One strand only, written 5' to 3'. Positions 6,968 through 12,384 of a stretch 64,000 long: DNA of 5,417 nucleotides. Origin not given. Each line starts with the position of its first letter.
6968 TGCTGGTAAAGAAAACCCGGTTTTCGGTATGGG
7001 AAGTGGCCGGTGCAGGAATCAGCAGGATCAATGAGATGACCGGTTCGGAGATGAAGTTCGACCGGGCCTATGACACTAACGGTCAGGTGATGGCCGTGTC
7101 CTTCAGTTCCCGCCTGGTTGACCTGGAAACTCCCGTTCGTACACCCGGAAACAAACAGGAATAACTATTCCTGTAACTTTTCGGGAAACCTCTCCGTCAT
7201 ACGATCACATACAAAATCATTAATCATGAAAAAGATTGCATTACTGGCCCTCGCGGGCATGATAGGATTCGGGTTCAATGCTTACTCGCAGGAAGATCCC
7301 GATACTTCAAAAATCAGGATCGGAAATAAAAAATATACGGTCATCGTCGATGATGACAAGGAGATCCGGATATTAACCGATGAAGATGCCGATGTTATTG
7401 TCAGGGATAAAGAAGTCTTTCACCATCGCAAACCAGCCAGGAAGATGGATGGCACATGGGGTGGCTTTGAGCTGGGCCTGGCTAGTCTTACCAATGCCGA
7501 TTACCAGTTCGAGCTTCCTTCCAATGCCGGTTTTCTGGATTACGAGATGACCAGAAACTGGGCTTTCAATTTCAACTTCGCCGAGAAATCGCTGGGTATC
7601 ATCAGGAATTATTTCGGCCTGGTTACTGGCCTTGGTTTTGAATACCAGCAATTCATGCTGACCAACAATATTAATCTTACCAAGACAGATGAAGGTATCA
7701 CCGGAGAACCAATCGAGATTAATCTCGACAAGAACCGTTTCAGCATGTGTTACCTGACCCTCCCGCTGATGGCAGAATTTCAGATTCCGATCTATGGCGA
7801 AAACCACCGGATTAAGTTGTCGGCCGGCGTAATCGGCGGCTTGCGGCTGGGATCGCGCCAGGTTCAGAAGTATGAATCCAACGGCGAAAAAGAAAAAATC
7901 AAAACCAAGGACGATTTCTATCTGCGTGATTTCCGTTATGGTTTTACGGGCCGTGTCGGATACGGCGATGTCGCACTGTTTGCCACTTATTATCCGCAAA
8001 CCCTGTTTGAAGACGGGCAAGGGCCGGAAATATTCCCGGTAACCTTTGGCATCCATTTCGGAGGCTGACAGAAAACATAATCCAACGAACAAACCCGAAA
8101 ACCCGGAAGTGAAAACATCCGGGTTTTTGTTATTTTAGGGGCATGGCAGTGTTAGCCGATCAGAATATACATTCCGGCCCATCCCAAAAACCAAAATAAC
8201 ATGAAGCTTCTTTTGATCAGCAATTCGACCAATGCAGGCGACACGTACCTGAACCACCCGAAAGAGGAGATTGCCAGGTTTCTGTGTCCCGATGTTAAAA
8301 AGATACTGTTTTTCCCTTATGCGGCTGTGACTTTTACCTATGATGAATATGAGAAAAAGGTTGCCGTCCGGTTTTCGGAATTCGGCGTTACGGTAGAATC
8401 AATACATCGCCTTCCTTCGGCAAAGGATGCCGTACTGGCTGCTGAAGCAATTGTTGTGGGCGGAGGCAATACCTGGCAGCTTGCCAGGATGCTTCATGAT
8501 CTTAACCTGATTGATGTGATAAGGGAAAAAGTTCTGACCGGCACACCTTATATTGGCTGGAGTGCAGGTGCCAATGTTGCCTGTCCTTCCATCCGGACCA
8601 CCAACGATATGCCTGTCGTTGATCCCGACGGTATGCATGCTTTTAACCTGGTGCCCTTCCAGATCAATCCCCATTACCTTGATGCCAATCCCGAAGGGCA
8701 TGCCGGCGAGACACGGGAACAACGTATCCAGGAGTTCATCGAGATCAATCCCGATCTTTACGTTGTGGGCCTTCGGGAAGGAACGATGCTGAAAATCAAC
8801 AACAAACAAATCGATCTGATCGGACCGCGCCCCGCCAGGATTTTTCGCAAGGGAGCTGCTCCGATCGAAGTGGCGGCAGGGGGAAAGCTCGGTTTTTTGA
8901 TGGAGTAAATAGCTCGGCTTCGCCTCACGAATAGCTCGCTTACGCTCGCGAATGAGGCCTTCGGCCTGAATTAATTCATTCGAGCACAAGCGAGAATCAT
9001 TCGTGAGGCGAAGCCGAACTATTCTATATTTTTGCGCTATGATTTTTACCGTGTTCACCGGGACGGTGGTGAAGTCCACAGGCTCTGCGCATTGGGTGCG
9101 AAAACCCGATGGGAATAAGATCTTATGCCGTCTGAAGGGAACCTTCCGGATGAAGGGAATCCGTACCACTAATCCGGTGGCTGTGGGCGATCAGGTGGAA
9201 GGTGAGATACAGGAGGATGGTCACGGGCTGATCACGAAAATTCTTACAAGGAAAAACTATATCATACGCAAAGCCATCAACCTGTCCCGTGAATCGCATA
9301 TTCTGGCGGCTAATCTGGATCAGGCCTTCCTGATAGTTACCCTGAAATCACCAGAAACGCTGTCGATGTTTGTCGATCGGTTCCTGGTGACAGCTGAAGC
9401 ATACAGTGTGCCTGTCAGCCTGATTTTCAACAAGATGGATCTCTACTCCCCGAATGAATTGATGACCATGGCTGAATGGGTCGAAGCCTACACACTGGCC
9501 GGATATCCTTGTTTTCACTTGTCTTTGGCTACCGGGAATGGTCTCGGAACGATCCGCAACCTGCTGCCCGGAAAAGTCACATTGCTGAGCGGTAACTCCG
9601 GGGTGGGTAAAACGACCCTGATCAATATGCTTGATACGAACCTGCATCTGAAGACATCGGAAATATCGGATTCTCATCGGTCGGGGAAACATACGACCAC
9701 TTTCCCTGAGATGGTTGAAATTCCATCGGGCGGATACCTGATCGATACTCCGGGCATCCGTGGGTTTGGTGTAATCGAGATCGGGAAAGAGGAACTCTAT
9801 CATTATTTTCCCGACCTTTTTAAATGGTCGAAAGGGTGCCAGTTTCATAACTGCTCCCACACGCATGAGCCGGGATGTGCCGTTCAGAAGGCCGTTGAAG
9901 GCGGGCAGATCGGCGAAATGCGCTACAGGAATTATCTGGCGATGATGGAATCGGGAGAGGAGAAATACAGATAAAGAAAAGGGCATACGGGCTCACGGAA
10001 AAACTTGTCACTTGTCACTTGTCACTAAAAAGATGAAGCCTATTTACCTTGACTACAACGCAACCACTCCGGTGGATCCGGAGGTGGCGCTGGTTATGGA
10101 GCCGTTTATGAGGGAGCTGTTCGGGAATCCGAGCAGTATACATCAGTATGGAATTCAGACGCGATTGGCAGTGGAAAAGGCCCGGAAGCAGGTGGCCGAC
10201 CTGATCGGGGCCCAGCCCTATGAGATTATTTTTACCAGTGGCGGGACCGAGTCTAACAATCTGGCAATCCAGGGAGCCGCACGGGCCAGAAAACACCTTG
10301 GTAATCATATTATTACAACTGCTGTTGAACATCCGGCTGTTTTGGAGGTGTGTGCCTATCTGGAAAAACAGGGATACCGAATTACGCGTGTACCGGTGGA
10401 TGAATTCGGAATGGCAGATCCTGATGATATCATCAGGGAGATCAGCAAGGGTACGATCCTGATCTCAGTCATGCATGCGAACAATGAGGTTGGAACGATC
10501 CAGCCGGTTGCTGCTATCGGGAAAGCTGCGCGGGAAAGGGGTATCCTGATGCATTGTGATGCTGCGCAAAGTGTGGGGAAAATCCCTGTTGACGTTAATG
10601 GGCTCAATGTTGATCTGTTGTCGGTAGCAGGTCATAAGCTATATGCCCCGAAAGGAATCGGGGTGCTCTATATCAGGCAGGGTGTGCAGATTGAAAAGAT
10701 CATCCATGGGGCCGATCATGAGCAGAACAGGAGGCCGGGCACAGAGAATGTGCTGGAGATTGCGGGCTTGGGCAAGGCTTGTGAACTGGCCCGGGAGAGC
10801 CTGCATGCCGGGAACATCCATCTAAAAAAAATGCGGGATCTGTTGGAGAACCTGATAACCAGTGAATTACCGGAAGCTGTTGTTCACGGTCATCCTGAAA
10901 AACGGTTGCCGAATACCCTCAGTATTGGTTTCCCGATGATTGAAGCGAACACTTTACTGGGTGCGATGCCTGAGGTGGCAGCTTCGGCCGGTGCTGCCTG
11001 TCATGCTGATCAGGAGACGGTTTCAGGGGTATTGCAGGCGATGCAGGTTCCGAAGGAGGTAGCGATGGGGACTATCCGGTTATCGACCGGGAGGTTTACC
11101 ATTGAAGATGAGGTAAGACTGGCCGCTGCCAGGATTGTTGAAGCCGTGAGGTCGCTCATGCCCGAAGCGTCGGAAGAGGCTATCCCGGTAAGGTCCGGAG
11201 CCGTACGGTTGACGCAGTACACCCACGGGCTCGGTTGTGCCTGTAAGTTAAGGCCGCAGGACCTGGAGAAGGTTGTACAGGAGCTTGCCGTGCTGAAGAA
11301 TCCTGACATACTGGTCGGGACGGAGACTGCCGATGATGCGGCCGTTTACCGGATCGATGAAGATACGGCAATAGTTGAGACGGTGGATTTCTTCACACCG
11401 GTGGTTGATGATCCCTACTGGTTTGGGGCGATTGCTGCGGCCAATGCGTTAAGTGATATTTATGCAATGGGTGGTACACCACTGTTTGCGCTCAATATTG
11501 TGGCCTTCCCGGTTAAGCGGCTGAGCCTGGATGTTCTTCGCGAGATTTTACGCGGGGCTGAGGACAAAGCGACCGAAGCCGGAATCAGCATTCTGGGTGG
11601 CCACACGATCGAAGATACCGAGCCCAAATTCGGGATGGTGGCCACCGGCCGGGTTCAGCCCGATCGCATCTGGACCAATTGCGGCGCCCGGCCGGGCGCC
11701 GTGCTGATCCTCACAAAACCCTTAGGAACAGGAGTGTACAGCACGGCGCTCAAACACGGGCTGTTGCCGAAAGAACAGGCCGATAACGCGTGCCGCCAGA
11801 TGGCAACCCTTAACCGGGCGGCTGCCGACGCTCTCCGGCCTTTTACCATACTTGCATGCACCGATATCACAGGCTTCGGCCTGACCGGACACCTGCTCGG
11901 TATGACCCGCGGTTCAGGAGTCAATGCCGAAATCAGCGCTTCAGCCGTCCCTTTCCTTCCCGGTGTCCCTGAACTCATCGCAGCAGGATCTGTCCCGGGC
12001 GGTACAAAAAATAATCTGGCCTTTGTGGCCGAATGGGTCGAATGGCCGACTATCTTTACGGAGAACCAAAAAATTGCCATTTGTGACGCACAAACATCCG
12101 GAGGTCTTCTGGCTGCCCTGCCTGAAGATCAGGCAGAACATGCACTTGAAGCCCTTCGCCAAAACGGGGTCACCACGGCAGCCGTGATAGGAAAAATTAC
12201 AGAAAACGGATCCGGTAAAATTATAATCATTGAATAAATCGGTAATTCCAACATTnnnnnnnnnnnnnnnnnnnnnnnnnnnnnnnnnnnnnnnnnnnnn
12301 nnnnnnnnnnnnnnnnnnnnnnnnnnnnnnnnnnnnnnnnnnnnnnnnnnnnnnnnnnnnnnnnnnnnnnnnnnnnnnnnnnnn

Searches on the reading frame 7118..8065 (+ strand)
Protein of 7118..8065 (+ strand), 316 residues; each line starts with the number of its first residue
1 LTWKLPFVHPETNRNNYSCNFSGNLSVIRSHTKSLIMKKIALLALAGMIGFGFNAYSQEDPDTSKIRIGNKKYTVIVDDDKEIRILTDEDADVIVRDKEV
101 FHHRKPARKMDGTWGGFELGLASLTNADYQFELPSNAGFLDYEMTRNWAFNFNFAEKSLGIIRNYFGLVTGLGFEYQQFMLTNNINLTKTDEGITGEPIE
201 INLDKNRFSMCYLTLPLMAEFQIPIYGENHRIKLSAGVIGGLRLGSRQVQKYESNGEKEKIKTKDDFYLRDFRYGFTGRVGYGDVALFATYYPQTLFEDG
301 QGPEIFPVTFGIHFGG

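Call 22: search_protein_families(library=pfam, proteins=[window:7118-8065:+], max_evalue=0.01)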
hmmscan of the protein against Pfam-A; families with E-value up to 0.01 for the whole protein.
window:7118-8065:+ (316 aa): 1 family
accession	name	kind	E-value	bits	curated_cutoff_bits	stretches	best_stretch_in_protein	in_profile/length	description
PF13568.12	OMP_b-brl_2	-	5e-09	36.9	27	1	147-283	35-155/175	Outer membrane protein beta-barrel domain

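Call 41: search_protein_families(library=ncbifam, proteins=[window:7118-8065:+], max_evalue=0.00001)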
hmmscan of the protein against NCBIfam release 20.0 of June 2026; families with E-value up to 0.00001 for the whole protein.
window:7118-8065:+ (316 aa): 0 families

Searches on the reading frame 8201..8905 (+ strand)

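Call 33: search_protein_families(library=pfam, proteins=[window:8201-8905:+], max_evalue=0.001)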
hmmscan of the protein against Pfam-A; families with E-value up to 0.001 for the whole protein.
window:8201-8905:+ (235 aa): 1 family
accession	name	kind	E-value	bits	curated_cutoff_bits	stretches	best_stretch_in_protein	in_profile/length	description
PF03575.23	Peptidase_S51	-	6.5e-60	202.8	23.9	1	3-207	1-206/206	Peptidase family S51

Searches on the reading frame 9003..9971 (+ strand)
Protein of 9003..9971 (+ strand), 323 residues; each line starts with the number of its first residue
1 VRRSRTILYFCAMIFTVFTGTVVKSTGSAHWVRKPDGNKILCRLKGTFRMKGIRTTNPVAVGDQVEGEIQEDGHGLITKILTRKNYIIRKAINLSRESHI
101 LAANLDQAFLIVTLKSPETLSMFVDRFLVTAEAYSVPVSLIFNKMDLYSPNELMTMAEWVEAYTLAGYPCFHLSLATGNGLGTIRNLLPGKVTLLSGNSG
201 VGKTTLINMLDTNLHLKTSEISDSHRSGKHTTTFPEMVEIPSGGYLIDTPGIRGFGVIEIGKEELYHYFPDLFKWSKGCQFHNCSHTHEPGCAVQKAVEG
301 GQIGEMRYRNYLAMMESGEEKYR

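Call 33: search_protein_families(library=pfam, proteins=[window:9003-9971:+], max_evalue=0.001)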
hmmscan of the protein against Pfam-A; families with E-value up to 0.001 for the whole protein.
window:9003-9971:+ (323 aa): 5 families
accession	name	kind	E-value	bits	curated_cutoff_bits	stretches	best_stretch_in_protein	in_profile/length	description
PF03193.22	RsgA_GTPase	-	1.8e-51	174.8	30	1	80-257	1-173/174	RsgA GTPase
PF16745.11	RsgA_N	-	2e-10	40.7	27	1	19-77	1-54/54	RsgA N-terminal domain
PF01926.29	MMR_HSR1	-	0.00011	22.8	21.9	1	195-258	4-57/113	50S ribosome-binding GTPase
PF00005.33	ABC_tran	-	0.00017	22.7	25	1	188-221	9-42/137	ABC transporter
PF20720.3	nSTAND3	-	0.00084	19.5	27.2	0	191-215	18-42/155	Novel STAND NTPase 3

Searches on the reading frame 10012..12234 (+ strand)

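Call 23: search_protein_families(library=pfam, proteins=[window:10012-12234:+], max_evalue=0.01)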
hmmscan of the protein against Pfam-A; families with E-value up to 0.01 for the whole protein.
window:10012-12234:+ (741 aa): 5 families
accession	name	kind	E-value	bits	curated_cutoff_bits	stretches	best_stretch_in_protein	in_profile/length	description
PF00266.25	Aminotran_5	-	5.9e-77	259.6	21.5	1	11-368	1-368/371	Aminotransferase class-V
PF00586.29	AIRS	-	9.6e-30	103.7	24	1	441-548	2-112/112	AIR synthase related protein, N-terminal domain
PF02769.27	AIRS_C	-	2.9e-20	73.5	23.1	1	560-739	1-155/156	AIR synthase related protein, C-terminal domain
PF01212.27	Beta_elim_lyase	-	5.7e-08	32.9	27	1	54-185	34-170/288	Beta-eliminating lyase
PF01041.23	DegT_DnrJ_EryC1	-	0.00055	19.7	19.8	1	59-189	31-151/360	DegT/DnrJ/EryC1/StrS aminotransferase family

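Call 41: search_protein_families(library=ncbifam, proteins=[window:10012-12234:+], max_evalue=0.00001)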
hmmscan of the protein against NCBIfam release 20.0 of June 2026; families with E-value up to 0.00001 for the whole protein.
window:10012-12234:+ (741 aa): 33 families (the best 25 are shown)
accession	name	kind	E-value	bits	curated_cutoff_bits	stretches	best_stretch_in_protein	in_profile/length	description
TIGR03402.1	FeS_nifS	equivalog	4.6e-140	466.7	530.75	1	11-380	1-371/379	cysteine desulfurase NifS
NF010611.0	PRK14012.1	equivalog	5.5e-119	397.7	548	1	9-382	5-382/406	IscS subfamily cysteine desulfurase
TIGR02006.1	IscS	equivalog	1.2e-118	396.7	643.2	1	9-382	3-378/402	IscS subfamily cysteine desulfurase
TIGR00476.1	selD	equivalog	4.1e-117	390.8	125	1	399-707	1-310/311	selenide, water dikinase SelD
TIGR03235.1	DNA_S_dndA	equivalog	1.2e-116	389.9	480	1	12-358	1-352/353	cysteine desulfurase DndA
NF002098.0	PRK00943.1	equivalog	7.4e-113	377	299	1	396-736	4-341/347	selenide, water dikinase SelD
TIGR03403.1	nifS_epsilon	equivalog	5.5e-101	338.1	587.7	1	11-382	1-376/382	NifS family cysteine desulfurase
NF002806.0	PRK02948.1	subfamily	1.1e-87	294.5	304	1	11-370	2-363/381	IscS subfamily cysteine desulfurase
NF010705.0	PRK14105.1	equivalog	1.7e-54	185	291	1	397-655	5-277/345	selenide, water dikinase SelD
TIGR01977.1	am_tr_V_EF2568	hypoth_equivalog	3e-47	161.4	377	1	11-369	1-367/376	cysteine desulfurase family protein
TIGR01979.1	sufS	subfamily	3.2e-41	141.5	475.1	1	9-224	18-236/403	SufS family cysteine desulfurase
TIGR04369.1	fusion_not_SelD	hypoth_equivalog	2.2e-40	138.5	700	1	405-714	354-692/701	oxidoreductase/SelD-related fusion protein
NF041166.1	f2_encap_cargo1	exception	1e-32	114.1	800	1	48-224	285-463/623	family 2A encapsulin nanocompartment cargo protein cysteine desulfurase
NF040779.1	Sec_lyase_SclA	exception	3e-31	108.7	525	1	11-227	1-219/378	selenocysteine lyase SclA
NF008126.0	PRK10874.1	equivalog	3.5e-28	98.9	607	1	10-223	20-236/401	cysteine desulfurase CsdA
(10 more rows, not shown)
